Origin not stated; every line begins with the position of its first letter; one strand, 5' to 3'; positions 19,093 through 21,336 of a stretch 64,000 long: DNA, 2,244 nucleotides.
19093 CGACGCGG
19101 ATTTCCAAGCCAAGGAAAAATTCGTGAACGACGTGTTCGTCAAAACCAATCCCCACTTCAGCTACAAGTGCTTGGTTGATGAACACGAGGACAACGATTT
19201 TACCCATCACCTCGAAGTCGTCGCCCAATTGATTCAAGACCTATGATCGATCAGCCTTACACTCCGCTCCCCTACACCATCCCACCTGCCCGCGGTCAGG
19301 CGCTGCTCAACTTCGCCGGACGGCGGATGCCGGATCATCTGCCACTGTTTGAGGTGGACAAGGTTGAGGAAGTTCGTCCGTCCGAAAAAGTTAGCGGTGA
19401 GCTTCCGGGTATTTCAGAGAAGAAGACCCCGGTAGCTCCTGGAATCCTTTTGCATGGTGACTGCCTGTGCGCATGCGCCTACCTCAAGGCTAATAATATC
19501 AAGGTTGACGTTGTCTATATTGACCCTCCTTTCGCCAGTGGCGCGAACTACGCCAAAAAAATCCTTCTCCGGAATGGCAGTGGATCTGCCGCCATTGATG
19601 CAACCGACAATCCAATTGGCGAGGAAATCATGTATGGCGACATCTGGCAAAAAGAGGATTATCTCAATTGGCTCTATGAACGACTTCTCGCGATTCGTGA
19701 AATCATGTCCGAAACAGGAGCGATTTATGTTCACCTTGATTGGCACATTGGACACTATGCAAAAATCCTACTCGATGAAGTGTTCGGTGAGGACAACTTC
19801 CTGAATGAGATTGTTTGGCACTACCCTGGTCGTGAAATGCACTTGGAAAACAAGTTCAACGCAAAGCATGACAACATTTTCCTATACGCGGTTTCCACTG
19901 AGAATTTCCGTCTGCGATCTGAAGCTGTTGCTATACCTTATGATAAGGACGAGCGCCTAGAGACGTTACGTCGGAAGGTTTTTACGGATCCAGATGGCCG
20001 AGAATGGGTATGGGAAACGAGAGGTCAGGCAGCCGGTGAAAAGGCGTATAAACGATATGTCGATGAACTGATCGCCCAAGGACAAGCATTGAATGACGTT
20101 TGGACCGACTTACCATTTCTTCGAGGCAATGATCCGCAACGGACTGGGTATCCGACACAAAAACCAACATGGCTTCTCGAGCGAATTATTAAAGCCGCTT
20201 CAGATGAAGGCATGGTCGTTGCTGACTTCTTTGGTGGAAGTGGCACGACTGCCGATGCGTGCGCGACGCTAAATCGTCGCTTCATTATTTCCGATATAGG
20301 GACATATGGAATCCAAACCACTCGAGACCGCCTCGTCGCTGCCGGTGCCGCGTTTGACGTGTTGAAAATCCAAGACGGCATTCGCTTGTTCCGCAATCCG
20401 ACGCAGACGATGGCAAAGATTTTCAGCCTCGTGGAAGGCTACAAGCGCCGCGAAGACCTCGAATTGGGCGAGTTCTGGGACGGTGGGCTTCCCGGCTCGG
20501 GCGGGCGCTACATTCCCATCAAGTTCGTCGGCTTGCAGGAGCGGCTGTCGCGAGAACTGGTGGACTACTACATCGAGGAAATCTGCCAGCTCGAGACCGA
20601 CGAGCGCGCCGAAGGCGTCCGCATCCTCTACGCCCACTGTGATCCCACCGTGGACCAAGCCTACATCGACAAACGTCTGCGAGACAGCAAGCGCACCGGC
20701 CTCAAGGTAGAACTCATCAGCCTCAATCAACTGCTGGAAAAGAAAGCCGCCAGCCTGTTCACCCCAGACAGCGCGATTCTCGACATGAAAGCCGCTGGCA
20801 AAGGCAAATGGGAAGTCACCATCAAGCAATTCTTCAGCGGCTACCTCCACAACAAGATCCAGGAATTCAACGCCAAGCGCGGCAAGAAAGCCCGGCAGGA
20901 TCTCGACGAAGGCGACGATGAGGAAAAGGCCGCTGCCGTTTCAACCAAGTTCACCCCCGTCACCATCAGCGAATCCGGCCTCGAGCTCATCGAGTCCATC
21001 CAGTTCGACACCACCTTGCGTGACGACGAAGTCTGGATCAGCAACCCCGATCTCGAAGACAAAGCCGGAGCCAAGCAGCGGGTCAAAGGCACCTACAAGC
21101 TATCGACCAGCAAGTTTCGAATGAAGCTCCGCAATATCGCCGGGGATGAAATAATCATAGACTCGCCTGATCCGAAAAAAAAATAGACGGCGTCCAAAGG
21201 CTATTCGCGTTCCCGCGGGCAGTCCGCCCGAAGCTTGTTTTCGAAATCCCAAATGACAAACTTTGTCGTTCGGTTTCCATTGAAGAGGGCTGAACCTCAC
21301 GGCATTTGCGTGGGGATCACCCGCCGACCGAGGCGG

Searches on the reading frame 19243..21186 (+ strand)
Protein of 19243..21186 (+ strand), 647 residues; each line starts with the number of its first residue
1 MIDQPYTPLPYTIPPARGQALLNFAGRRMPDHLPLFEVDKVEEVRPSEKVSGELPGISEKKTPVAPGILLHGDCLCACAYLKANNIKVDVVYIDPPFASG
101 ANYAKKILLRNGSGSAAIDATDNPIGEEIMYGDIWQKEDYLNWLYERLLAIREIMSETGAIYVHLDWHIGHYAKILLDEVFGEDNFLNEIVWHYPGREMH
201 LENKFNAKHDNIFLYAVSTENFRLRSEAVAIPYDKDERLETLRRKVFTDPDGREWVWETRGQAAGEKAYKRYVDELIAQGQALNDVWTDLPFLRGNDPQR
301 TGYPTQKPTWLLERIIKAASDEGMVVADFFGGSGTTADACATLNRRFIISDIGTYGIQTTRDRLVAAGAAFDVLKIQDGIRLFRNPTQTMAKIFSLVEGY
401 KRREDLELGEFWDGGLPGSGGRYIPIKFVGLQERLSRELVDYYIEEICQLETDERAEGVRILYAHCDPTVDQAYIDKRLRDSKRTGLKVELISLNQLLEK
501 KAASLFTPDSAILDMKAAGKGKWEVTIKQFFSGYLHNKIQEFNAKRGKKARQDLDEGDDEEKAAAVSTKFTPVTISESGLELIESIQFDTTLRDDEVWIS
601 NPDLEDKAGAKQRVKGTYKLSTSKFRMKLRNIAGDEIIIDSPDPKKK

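Call 20: search_protein_families(library=pfam, proteins=[window:19243-21186:+], max_evalue=0.0001)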
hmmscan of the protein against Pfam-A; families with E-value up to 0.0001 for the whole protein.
window:19243-21186:+ (647 aa): 1 family
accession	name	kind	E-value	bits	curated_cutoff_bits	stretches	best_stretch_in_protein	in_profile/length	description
PF01555.25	N6_N4_Mtase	-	1.1e-39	137.2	26.7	1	88-353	1-212/221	DNA methylase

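Call 22: search_protein_families(library=ncbifam, proteins=[window:19243-21186:+], max_evalue=0.001)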
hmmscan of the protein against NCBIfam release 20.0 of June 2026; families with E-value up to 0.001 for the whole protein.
window:19243-21186:+ (647 aa): 3 families
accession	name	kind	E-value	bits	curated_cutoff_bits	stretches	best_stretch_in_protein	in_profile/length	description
NF008572.0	PRK11524.1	equivalog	1.1e-20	74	292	2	286-353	179-245/294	adenine-specific DNA-methyltransferase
NF050803.1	DnaMtaseCcrMCaul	equivalog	4e-15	55.6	830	1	299-366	182-249/350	adenine-specific DNA-methyltransferase CcrM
NF010253.0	PRK13699.1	subfamily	0.00013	21.7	244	1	302-367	143-208/226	DNA methyltransferase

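Call 23: search_protein_families(library=padloc, proteins=[window:19243-21186:+], max_evalue=0.001)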
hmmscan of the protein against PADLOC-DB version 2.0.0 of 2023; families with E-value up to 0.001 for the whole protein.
window:19243-21186:+ (647 aa): 46 families (the best 25 are shown)
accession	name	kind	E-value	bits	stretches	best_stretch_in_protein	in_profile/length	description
PDLC03633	MTase_III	-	1.5e-47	160.6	1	32-366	43-355/616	Type III methyltransferase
PDLC03354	MTase_II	-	7.8e-46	154.9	2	57-237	51-223/425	Type II methyltransferase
PDLC03300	MTase_II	-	1.6e-45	153.5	2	85-233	28-179/302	Type II methyltransferase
PDLC03339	MTase_II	-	3.4e-43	145.9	1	70-395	7-301/399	Type II methyltransferase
PDLC03636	MTase_III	-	6.4e-34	115.7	2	140-263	96-211/575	Type III methyltransferase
PDLC03299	MTase_II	-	3.3e-31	106.9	2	267-366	161-259/296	Type II methyltransferase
PDLC03635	MTase_III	-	5.9e-29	99.3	2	68-238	220-369/708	Type III methyltransferase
PDLC03644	MTase_III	-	6.1e-29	99.2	2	68-271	40-235/542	Type III methyltransferase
PDLC03371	MTase_II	-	9.3e-29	98.7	1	69-365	13-253/260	Type II methyltransferase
PDLC03634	MTase_III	-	2.3e-27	94.2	2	68-258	96-286/621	Type III methyltransferase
PDLC03641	MTase_III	-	1.1e-26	91.6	2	68-230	106-273/657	Type III methyltransferase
PDLC03638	MTase_III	-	5.3e-25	85.9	1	127-354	418-667/816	Type III methyltransferase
PDLC03320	MTase_II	-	6e-25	86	2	280-366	191-276/289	Type II methyltransferase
PDLC03640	MTase_III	-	1.4e-19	67.9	2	67-219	44-200/654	Type III methyltransferase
PDLC03265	MTase_II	-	1.5e-18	65.4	2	278-364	246-328/333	Type II methyltransferase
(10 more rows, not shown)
